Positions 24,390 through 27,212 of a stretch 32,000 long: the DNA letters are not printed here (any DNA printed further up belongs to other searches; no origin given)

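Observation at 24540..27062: Rad50 has no zinc hook; a predicted transmembrane helical hairpin sits at the coiled-coil apex instead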

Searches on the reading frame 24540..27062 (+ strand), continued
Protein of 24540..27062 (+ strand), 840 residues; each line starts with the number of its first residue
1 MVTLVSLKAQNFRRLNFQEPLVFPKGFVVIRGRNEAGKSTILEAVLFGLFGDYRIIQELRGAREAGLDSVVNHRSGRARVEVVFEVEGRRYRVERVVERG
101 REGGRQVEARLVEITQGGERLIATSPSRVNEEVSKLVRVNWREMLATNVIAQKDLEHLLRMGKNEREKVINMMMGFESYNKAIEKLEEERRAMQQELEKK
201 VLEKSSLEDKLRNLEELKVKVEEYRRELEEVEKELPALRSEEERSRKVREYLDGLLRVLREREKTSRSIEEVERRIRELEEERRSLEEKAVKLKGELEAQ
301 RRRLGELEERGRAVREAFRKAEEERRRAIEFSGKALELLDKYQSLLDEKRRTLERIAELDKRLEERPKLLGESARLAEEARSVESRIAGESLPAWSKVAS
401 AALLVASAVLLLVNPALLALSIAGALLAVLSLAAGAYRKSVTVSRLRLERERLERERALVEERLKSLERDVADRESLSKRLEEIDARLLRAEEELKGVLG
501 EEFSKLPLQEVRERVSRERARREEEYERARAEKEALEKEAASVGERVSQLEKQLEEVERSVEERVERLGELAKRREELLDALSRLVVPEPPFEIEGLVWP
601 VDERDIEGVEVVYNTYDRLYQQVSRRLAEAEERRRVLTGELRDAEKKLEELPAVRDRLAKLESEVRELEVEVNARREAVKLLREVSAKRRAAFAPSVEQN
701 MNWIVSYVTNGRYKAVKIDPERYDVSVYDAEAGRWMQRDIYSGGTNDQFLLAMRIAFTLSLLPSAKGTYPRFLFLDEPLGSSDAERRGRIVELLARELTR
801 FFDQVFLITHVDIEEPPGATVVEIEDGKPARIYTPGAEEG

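Call 16: search_protein_families(library=padloc, proteins=[P0001, P0036, P0043, P0052, P0054, P0057, P0059, P0069], max_evalue=0.001)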
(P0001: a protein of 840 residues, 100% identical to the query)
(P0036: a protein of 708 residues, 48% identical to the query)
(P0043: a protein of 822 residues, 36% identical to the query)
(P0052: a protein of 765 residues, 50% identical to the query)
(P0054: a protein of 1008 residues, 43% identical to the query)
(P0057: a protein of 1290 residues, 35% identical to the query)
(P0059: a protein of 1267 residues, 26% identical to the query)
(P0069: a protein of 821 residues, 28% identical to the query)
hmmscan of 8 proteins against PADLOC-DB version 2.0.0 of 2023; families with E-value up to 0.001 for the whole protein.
P0001 (840 aa): 30 families (the best 25 are shown)
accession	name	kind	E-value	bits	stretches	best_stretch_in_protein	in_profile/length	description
PDLC03859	LmuB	-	4.9e-35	119.8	2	320-814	167-585/611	-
PDLC04135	mad3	-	5.2e-16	57.2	2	4-271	2-248/374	mads_3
PDLC03865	LmuB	-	6e-15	52.5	2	437-680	176-419/1007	-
PDLC02663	DndD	-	4.9e-14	50.1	2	621-792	452-618/675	DndD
PDLC03863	LmuB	-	1.6e-13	48.2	2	21-102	20-85/610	-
PDLC02750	PbeC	-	1.8e-11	41.3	1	28-238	31-230/629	PbeC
PDLC02730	PbeC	-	2e-11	41.4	1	7-108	6-115/651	PbeC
PDLC02715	PbeC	-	6.2e-09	33.1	1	25-293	28-293/619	PbeC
PDLC02714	PbeC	-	2e-08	31.5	1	4-234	3-238/651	PbeC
PDLC00551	JetC2|JetC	-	5.3e-08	29.2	1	146-359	778-985/1365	DUF3584 domain; MukB-like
PDLC02722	PbeC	-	6.2e-08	29.7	1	5-282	4-275/643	PbeC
PDLC02741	PbeC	-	1.5e-07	28.3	1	10-281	9-281/644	PbeC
PDLC00553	JetC2|JetC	-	6.7e-07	25.6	0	326-587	745-1003/1361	DUF3584 domain; MukB-like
PDLC02668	DndD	-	9.4e-07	26.2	1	26-99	31-112/659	DndD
PDLC00519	JetC1|JetC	-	1.3e-06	24.9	0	185-343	252-780/1097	DUF3584 domain; MukB-like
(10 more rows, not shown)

P0036 (708 aa): 27 families (the best 25 are shown)
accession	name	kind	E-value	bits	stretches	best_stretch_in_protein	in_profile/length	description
PDLC03859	LmuB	-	6.4e-32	109.5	1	17-676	15-585/611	-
PDLC04135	mad3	-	1.4e-17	62.3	1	4-695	2-344/374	mads_3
PDLC03863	LmuB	-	2.8e-15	54.1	2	6-323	4-297/610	-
PDLC02741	PbeC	-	1.7e-12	44.7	1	4-292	3-292/644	PbeC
PDLC02714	PbeC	-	6.9e-12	43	1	5-292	4-296/651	PbeC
PDLC02739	PbeC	-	6.5e-11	39.6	1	11-290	10-292/644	PbeC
PDLC02722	PbeC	-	1.2e-10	38.7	2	408-596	363-534/643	PbeC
PDLC02663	DndD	-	4.4e-10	37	1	21-136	29-151/675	DndD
PDLC00519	JetC1|JetC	-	7e-08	29.1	0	167-306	609-742/1097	DUF3584 domain; MukB-like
PDLC02668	DndD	-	1.7e-07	28.7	1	15-137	20-145/659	DndD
PDLC02726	PbeC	-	1.8e-07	28.1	1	20-290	22-285/637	PbeC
PDLC03860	LmuB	-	2.2e-07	27.8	1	19-96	20-83/565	-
PDLC03865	LmuB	-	5.9e-07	26.1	2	146-539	526-835/1007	-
PDLC03841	LeoBC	-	1.2e-06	26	0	179-488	323-564/601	-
PDLC02715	PbeC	-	3.3e-06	24.1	1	25-201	28-200/619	PbeC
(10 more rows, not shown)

P0043 (822 aa): 59 families (the best 25 are shown)
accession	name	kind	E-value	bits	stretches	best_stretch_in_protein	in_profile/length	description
PDLC03859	LmuB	-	4.4e-37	126.6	2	328-794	193-585/611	-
PDLC03863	LmuB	-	1.6e-20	71.4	3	21-256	20-276/610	-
PDLC03865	LmuB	-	9.2e-19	65.2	2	441-791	632-975/1007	-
PDLC04135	mad3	-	9e-17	59.7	1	4-791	2-324/374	mads_3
PDLC02730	PbeC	-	4.9e-14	50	2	25-256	28-274/651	PbeC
PDLC02741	PbeC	-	5.4e-14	49.6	1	5-291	4-289/644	PbeC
PDLC02663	DndD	-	3.3e-13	47.3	2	550-786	407-630/675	DndD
PDLC02723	PbeC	-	8.9e-13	45.6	1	520-775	378-608/618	PbeC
PDLC03860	LmuB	-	1.3e-12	45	2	449-788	186-519/565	-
PDLC00519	JetC1|JetC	-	2.1e-12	44.1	2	432-673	228-465/1097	DUF3584 domain; MukB-like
PDLC02714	PbeC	-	2.7e-12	44.3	1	15-252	18-261/651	PbeC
PDLC02726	PbeC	-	3.6e-12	43.5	2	15-287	17-280/637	PbeC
PDLC00551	JetC2|JetC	-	4e-12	42.8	2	491-660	754-920/1365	DUF3584 domain; MukB-like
PDLC02725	PbeC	-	1.8e-11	41.4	2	487-789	328-623/646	PbeC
PDLC02747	PbeC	-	2e-11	41.5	2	21-287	22-291/632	PbeC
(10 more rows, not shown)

P0052 (765 aa): 49 families (the best 25 are shown)
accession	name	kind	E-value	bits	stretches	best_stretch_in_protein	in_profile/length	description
PDLC03859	LmuB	-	2.3e-36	124.2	2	315-757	192-593/611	-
PDLC04135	mad3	-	5.8e-26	89.9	2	2-497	1-265/374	mads_3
PDLC03863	LmuB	-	1.1e-21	75.2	2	19-103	19-94/610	-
PDLC02747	PbeC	-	3.5e-16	57.2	2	304-729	199-615/632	PbeC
PDLC03864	LmuB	-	2.6e-14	50.7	1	15-107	63-149/657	-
PDLC00519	JetC1|JetC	-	5.3e-12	42.8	2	437-637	622-815/1097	DUF3584 domain; MukB-like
PDLC03862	LmuB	-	2.2e-11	40.8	1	20-94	23-90/643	-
PDLC02722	PbeC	-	2.7e-11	40.8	2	12-106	12-114/643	PbeC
PDLC03865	LmuB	-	4.5e-11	39.7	1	193-347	276-426/1007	-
PDLC02714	PbeC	-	2e-10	38.2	2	3-98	3-109/651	PbeC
PDLC03868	LmuB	-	5.6e-10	36.2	1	121-352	228-453/1035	-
PDLC02667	DndD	-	5.2e-08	30.1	1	24-60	32-68/657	DndD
PDLC00516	JetC1|JetC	-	6.7e-08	29.1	1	26-51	25-50/1098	DUF3584 domain; MukB-like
PDLC03861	LmuB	-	6.9e-08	28.9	0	416-642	492-1063/1213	-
PDLC02730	PbeC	-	1.9e-07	28.3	1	8-102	8-116/651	PbeC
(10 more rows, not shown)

P0054 (1008 aa): 28 families (the best 25 are shown)
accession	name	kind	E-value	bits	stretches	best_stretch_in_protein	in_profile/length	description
PDLC03859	LmuB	-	1.8e-19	68.4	2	2-410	3-422/611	-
PDLC04135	mad3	-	3.2e-18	64.4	2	4-250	2-233/374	mads_3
PDLC00102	GajA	-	5.7e-07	26.4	1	3-51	2-49/532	AAA ATPase domain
PDLC02663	DndD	-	1.2e-06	25.7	1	23-213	31-237/675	DndD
PDLC02668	DndD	-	3.9e-06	24.1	1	12-218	14-236/659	DndD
PDLC00278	PtuA1|PtuA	-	4.1e-06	24.3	1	3-64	2-64/436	AAA ATPase domain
PDLC04611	PDC-M38A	-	1e-05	23.2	1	4-112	2-104/383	-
PDLC04140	mad8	-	1.1e-05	23.2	1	14-52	16-54/314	mads_8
PDLC04176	HEC-01A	-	1.5e-05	22.5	1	4-171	3-163/371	-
PDLC00293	PtuA1|PtuA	-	2.7e-05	21.3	1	3-85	2-82/527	AAA ATPase domain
PDLC02979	AriA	-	3.7e-05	21.7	1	6-47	5-45/373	-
PDLC00098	GajA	-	4.9e-05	20.2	1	4-51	3-49/534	AAA ATPase domain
PDLC02913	ATPase_I-A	-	5.4e-05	20.5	1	2-48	52-97/508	-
PDLC00299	PtuA1|PtuA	-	8.2e-05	19.7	1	2-49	53-99/535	AAA ATPase domain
PDLC00284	PtuA1|PtuA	-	8.5e-05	19.5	1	2-49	60-107/545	AAA ATPase domain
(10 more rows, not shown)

P0057 (1290 aa): 15 families
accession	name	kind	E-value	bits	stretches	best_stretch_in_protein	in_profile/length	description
PDLC03859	LmuB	-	5.2e-19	66.9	2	18-459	17-477/611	-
PDLC04135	mad3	-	1e-13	49.6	2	1158-1234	262-326/374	mads_3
PDLC03865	LmuB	-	1.8e-07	27.7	1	187-511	189-489/1007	-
PDLC02979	AriA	-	4e-06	24.9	1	4-50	3-48/373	-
PDLC04140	mad8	-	1e-05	23.2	1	14-52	16-54/314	mads_8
PDLC00269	PtuA1|PtuA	-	3.3e-05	21.3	1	5-92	4-99/446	AAA ATPase domain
PDLC00102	GajA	-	4.3e-05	20.2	1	3-69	2-64/532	AAA ATPase domain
PDLC02663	DndD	-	4.8e-05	20.4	1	12-57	20-65/675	DndD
PDLC00279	PtuA1|PtuA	-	0.00012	19.4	1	3-51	5-52/416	AAA ATPase domain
PDLC02756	PbeC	-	0.00019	18.5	1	3-55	2-61/643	PbeC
PDLC00298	PtuA1|PtuA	-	0.00031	17.9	0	3-49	2-47/423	AAA ATPase domain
PDLC02732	PbeC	-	0.00032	17.5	1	23-85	26-97/625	PbeC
PDLC02743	PbeC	-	0.00041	17.1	1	3-94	2-98/622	PbeC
PDLC02668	DndD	-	0.00052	17.1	1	18-53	20-58/659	DndD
PDLC02980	AriA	-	0.00098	17.2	0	30-57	4-37/304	-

P0059 (1267 aa): 16 families
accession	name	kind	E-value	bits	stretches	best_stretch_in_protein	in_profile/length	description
PDLC03859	LmuB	-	7.6e-29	99.3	2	18-460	17-469/611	-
PDLC04135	mad3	-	5.4e-14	50.5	2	1004-1211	161-330/374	mads_3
PDLC03865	LmuB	-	6.7e-14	49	2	851-1058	574-752/1007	-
PDLC03863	LmuB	-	4.1e-09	33.7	1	3-469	4-454/610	-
PDLC04140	mad8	-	2.6e-08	31.8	1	14-244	16-101/314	mads_8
PDLC02663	DndD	-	1.5e-07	28.6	1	4-79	3-87/675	DndD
PDLC02668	DndD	-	4.8e-06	23.8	1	5-476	4-482/659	DndD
PDLC02980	AriA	-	2.2e-05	22.6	0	1145-1205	243-300/304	-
PDLC00102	GajA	-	2.7e-05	20.9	1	3-51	2-49/532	AAA ATPase domain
PDLC03868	LmuB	-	3.8e-05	20.2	0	171-432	225-471/1035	-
PDLC02756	PbeC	-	5.3e-05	20.4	1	3-52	2-58/643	PbeC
PDLC02979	AriA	-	7e-05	20.8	0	4-47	3-45/373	-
PDLC00551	JetC2|JetC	-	0.00031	16.7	1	233-475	744-984/1365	DUF3584 domain; MukB-like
PDLC00098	GajA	-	0.00047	17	1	4-51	3-49/534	AAA ATPase domain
PDLC02749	PbeC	-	0.00049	16.7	0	2-59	1-61/636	PbeC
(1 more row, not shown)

P0069 (821 aa): 14 families
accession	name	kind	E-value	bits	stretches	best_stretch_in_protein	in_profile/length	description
PDLC03859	LmuB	-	8.6e-17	59.5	2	449-801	219-584/611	-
PDLC03863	LmuB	-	8.4e-10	35.9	1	1-108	3-95/610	-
PDLC04135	mad3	-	1.1e-09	36.3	1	2-802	1-323/374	mads_3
PDLC00102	GajA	-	6.3e-07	26.2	1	1-49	1-49/532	AAA ATPase domain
PDLC00305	PtuA1|PtuA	-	8e-07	26.7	1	1-63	1-63/392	AAA ATPase domain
PDLC00098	GajA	-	4.9e-06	23.5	1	1-62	1-59/534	AAA ATPase domain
PDLC03860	LmuB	-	1.2e-05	22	1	1-47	4-50/565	-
PDLC02979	AriA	-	1.9e-05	22.7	1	1-255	1-197/373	-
PDLC00278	PtuA1|PtuA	-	3.1e-05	21.5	1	1-56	1-56/436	AAA ATPase domain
PDLC00271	PtuA1|PtuA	-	4.4e-05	21.2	1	1-48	1-48/421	AAA ATPase domain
PDLC04213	HEC-02A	-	4.7e-05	21.1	1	1-50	1-50/337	-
PDLC03878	NsnB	-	0.00038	18.3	1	3-185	2-182/345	-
PDLC00290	PtuA1|PtuA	-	0.00063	17.2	0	1-61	1-60/414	AAA ATPase domain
PDLC00298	PtuA1|PtuA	-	0.00074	16.7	1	1-50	1-50/423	AAA ATPase domain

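Call 17: find_encoding_contigs(protein=P0037, flank=7000, max_places=1)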
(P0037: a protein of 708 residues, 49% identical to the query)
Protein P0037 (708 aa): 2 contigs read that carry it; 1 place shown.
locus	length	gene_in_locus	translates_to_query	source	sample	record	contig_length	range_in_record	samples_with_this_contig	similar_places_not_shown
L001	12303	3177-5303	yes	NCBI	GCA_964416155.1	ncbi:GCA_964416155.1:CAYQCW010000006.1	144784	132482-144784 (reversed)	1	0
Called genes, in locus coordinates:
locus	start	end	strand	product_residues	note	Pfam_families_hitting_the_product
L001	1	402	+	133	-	?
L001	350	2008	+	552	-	PF01935:DUF87, PF05872:HerA_C (faint)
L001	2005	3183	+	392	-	PF00149:Metallophos, PF12850:Metallophos_2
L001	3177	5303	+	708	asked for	PF02463:SMC_N (weak), PF13476:AAA_23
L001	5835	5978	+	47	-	-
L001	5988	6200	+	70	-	-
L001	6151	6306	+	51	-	-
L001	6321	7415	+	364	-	PF00009:GTP_EFTU, PF03144:GTP_EFTU_D2, PF03143:GTP_EFTU_D3 (weak)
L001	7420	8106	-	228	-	PF01865:PhoU_div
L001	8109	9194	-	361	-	PF00005:ABC_tran, PF13304:AAA_21 (faint), PF08402:TOBE_2 (weak)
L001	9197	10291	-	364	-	PF00005:ABC_tran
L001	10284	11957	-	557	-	PF00528:BPD_transp_1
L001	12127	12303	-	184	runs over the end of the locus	PF03547:Mem_trans (weak)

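Call 18: find_encoding_contigs(protein=P0048, flank=7000, max_places=1)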
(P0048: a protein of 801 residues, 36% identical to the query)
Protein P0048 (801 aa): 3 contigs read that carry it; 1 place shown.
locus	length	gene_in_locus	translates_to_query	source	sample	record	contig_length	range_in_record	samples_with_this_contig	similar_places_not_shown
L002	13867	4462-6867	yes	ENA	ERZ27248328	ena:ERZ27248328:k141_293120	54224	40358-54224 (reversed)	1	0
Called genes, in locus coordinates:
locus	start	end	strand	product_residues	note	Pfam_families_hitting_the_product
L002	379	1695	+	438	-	PF09376:NurA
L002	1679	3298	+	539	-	PF01935:DUF87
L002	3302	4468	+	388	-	PF00149:Metallophos, PF12850:Metallophos_2 (weak)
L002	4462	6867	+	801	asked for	PF02463:SMC_N, PF13175:AAA_15, PF13476:AAA_23, PF13514:AAA_27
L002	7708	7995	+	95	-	-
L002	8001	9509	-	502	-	PF00939:Na_sulph_symp, PF03600:CitMHS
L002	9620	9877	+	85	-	-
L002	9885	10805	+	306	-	PF02132:RecR_ZnF (faint), PF22082:TtuA_LIM_N (weak), PF01171:ATP_bind_3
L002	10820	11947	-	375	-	PF04406:TP6A_N, PF20768:Topo_VI_alpha, PF21180:TOP6A-Spo11_Toprim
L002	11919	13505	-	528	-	PF02518:HATPase_c, PF13589:HATPase_c_3, PF09239:Topo-VIb_trans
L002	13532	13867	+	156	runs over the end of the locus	PF03966:Trm112p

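Call 19: find_encoding_contigs(protein=P0050, flank=7000, max_places=1)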
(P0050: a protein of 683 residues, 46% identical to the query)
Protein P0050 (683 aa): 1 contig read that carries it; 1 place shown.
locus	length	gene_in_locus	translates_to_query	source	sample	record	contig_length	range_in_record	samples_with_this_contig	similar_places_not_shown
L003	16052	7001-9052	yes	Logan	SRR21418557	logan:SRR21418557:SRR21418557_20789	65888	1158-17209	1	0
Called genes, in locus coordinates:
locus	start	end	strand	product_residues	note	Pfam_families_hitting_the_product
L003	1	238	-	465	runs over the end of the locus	?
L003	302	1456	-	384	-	PF01546:Peptidase_M20, PF07687:M20_dimer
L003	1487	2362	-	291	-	PF02254:TrkA_N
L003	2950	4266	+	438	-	PF09376:NurA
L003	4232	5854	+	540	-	PF09378:HAS-barrel (faint), PF01935:DUF87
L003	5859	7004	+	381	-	PF00149:Metallophos, PF12850:Metallophos_2 (weak)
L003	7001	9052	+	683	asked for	PF02463:SMC_N (faint), PF13175:AAA_15, PF13476:AAA_23, PF13514:AAA_27 (weak), PF13555:AAA_29 (weak)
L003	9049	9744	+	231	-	PF02517:Rce1-like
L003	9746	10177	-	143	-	PF13636:Methyltranf_PUA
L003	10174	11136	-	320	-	PF17125:Methyltr_RsmF_N, PF22458:RsmF-B_ferredox (weak), PF01189:Methyltr_RsmB-F, PF01728:FtsJ, PF13847:Methyltransf_31 (weak)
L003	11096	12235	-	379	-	PF22020:RlmL_1st, PF02926:THUMP, PF01170:UPF0020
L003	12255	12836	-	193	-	PF00025:Arf, PF00009:GTP_EFTU, PF00071:Ras (faint), PF01926:MMR_HSR1, PF02421:FeoB_N (weak), PF08477:Roc, PF09439:SRPRB (weak)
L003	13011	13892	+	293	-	-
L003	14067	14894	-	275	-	PF00696:AA_kinase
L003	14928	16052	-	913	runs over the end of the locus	PF25929:DUF7974 (faint), PF07705:CARDB (faint), PF01835:MG2 (weak)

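Call 20: find_encoding_contigs(protein=P0057, flank=7000, max_places=1)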
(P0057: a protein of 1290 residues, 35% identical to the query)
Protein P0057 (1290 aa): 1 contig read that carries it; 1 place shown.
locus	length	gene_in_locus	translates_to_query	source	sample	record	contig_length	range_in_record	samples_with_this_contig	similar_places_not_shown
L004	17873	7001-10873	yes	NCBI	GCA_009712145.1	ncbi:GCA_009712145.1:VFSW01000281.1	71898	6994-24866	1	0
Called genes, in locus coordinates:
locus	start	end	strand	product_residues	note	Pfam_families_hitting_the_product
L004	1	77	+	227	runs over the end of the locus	-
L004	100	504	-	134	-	-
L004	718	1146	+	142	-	PF22381:Staph_reg_Sar_Rot, PF12802:MarR_2, PF01047:MarR, PF08279:HTH_11 (weak), PF13463:HTH_27 (weak), PF25212:HVO_A0114, PF01325:Fe_dep_repress (weak), PF13412:HTH_24, +1 more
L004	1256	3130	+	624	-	PF00664:ABC_membrane, PF00005:ABC_tran, PF02463:SMC_N (weak)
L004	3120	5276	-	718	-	PF13089:PP_kinase_N, PF02503:PP_kinase, PF17941:PP_kinase_C_1, PF13091:PLDc_2 (faint), PF13090:PP_kinase_C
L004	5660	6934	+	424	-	PF00149:Metallophos (weak)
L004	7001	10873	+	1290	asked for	PF02463:SMC_N, PF13175:AAA_15 (faint), PF13476:AAA_23 (faint), PF13514:AAA_27 (weak)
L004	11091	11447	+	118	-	PF00507:Oxidored_q4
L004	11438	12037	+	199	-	PF01058:Oxidored_q6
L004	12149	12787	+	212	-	PF00329:Complex1_30kDa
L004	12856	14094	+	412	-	PF00346:Complex1_49kDa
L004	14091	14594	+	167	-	PF01257:2Fe-2S_thioredx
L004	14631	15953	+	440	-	PF01512:Complex1_51K, PF10531:SLBB (weak), PF22461:SLBB_2 (weak), PF10589:NADH_4Fe-4S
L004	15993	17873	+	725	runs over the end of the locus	PF00111:Fer2 (weak), PF13510:Fer2_4, PF10588:NADH-G_4Fe-4S_3, PF22117:Fer4_Nqo3, PF04879:Molybdop_Fe4S4, PF22151:Fer4_NDSU1, PF00384:Molybdopterin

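Call 21: find_encoding_contigs(protein=P0055, flank=7000, max_places=1)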
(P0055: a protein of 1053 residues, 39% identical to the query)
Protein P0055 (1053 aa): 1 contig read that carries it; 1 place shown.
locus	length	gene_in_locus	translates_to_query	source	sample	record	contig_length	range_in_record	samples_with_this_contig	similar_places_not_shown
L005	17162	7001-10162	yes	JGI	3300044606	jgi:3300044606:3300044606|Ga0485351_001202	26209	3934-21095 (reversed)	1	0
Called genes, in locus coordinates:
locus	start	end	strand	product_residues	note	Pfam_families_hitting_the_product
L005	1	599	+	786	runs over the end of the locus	PF01841:Transglut_core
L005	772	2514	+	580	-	PF07973:tRNA_SAD, PF00587:tRNA-synt_2b, PF03129:HGTP_anticodon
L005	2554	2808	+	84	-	-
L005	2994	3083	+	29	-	-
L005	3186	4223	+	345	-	PF01408:GFO_IDH_MocA, PF22725:GFO_IDH_MocA_C3, PF02894:GFO_IDH_MocA_C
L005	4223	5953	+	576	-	PF01019:G_glu_transpept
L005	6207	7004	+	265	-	PF09674:DUF2400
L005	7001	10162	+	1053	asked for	PF02463:SMC_N, PF13476:AAA_23, PF13514:AAA_27 (weak)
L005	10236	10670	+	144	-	-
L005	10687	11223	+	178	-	-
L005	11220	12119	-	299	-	PF12706:Lactamase_B_2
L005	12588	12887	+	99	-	PF03330:DPBB_1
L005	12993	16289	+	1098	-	PF01074:Glyco_hydro_38N, PF09261:Alpha-mann_mid, PF07748:Glyco_hydro_38C, PF17677:Glyco_hydro38C2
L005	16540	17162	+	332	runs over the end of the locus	PF00712:DNA_pol3_beta, PF02767:DNA_pol3_beta_2, PF02768:DNA_pol3_beta_3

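Call 22: find_encoding_contigs(protein=P0069, flank=7000, max_places=1)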
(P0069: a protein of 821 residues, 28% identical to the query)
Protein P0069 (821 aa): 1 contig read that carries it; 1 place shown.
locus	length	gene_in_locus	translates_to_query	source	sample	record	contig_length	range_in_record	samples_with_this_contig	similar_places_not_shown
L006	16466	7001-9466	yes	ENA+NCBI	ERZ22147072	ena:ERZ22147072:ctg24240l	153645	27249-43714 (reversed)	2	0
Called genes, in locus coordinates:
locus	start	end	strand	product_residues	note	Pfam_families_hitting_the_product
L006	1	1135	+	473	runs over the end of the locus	PF07435:YycH_N (faint)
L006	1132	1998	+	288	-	-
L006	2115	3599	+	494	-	PF00370:FGGY_N, PF02782:FGGY_C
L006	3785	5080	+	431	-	PF00275:EPSP_synthase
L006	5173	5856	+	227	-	PF00027:cNMP_binding, PF13545:HTH_Crp_2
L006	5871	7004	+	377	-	PF00149:Metallophos, PF12850:Metallophos_2 (faint)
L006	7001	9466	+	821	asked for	PF02463:SMC_N (faint), PF13175:AAA_15 (weak), PF13476:AAA_23, PF13514:AAA_27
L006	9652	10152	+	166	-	-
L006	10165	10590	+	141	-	-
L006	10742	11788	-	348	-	PF07261:DnaB_2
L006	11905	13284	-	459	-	PF01225:Mur_ligase, PF08245:Mur_ligase_M, PF02875:Mur_ligase_C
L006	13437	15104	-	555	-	PF01565:FAD_binding_4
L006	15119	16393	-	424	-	PF13183:Fer4_8 (weak), PF02754:CCG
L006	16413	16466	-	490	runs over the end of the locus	PF01565:FAD_binding_4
